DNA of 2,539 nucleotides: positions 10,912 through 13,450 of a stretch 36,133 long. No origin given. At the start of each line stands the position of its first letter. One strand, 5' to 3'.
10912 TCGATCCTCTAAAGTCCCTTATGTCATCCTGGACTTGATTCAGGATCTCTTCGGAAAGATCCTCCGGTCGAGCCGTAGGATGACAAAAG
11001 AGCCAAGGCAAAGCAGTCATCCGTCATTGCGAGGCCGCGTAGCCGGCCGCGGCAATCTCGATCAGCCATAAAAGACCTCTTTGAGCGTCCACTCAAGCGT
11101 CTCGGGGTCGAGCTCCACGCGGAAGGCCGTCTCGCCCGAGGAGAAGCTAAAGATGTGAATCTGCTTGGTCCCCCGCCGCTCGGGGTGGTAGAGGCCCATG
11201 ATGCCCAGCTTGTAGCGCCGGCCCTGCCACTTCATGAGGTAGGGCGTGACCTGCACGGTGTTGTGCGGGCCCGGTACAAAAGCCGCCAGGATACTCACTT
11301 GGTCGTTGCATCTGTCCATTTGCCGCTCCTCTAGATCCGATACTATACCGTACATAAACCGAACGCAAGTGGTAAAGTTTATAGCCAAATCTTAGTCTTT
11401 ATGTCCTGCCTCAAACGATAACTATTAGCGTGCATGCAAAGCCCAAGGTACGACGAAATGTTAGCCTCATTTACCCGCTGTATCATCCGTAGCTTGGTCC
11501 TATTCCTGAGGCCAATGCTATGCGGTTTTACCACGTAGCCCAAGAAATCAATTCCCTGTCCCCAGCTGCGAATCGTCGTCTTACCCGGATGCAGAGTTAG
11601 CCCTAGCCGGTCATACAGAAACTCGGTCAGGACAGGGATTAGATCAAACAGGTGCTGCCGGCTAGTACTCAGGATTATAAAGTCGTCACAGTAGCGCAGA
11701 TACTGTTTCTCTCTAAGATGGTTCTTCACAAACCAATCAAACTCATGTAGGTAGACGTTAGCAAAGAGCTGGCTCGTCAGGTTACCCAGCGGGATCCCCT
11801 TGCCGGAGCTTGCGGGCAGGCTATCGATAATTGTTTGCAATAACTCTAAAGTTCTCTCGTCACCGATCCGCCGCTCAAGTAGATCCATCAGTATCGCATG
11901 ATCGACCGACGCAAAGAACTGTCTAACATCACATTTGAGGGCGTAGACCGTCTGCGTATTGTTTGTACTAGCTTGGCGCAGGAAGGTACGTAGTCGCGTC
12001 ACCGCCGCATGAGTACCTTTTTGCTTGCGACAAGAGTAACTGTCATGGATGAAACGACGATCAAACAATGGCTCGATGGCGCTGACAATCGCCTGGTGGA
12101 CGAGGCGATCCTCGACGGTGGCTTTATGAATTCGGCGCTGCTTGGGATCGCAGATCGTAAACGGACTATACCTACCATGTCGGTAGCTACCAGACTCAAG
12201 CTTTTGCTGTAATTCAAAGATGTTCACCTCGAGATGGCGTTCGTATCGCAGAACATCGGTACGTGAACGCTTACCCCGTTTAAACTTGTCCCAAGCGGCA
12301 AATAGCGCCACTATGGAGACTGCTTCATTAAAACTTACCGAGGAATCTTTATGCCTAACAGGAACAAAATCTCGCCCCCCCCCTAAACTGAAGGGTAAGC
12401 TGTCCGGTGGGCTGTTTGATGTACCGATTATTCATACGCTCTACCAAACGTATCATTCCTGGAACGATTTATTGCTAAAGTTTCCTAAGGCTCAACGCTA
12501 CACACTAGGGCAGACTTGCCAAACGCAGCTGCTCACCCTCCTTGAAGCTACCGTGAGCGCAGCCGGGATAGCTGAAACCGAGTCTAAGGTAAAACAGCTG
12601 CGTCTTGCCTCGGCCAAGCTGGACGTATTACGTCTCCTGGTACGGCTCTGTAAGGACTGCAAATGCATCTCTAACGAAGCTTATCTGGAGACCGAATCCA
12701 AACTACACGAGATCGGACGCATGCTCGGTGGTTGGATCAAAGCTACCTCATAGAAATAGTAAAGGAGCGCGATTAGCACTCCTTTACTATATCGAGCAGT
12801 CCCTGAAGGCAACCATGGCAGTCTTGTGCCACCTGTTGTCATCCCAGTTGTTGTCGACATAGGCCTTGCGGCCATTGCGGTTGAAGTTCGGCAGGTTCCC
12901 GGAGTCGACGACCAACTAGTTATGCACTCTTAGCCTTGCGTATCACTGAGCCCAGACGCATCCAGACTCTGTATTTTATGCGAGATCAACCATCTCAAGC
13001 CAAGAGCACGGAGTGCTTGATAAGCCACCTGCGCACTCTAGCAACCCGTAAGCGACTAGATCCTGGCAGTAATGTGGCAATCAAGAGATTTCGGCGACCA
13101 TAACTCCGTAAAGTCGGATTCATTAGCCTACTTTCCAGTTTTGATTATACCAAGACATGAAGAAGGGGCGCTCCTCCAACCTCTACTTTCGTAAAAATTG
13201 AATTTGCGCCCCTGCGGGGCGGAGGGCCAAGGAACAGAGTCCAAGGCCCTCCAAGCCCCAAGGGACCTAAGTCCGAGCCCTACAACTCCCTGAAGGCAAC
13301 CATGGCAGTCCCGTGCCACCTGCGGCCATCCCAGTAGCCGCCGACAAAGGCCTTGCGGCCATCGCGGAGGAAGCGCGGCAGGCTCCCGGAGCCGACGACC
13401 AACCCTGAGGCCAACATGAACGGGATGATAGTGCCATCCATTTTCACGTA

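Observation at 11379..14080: Complete diversity-generating retroelement: 117-bp TR/VR pair with 17 of 17 mismatches at template adenines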

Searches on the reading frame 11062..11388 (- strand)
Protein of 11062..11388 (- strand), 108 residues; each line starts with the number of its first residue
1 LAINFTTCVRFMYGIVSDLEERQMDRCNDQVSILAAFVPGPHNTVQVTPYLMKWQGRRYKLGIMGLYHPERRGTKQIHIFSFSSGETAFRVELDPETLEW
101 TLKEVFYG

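Call 11: search_protein_families(library=pfam, proteins=[window:11062-11388:-], max_evalue=0.01)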
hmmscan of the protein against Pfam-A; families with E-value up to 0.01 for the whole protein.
window:11062-11388:- (108 aa): 0 families

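Call 12: search_protein_families(library=ncbifam, proteins=[window:11062-11388:-], max_evalue=0.01)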
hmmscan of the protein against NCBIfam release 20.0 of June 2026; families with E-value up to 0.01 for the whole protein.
window:11062-11388:- (108 aa): 0 families

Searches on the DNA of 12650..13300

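Call 83: search_rna_families(source=window, start=12650, end=13300, threshold=evalue, max_evalue=10)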
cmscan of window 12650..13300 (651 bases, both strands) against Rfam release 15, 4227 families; matches with E-value up to 10: 3.
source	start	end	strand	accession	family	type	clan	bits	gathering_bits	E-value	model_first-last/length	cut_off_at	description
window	13203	13256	-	RF02805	PyrR207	Gene; snRNA; snoRNA; HACA-box;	-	14.6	60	7.6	1-65/65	no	Pyrobaculum sRNA 207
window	13078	13192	-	RF01964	RMST_3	Gene; lncRNA;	-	13.9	55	6.7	1-109/109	no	Rhabdomyosarcoma 2 associated transcript conserved region 3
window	13173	13269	-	RF02133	HOXB13-AS1_2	Gene; lncRNA;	-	12.1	40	3.9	1-81/81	no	HOXB13 antisense RNA 1 conserved region 2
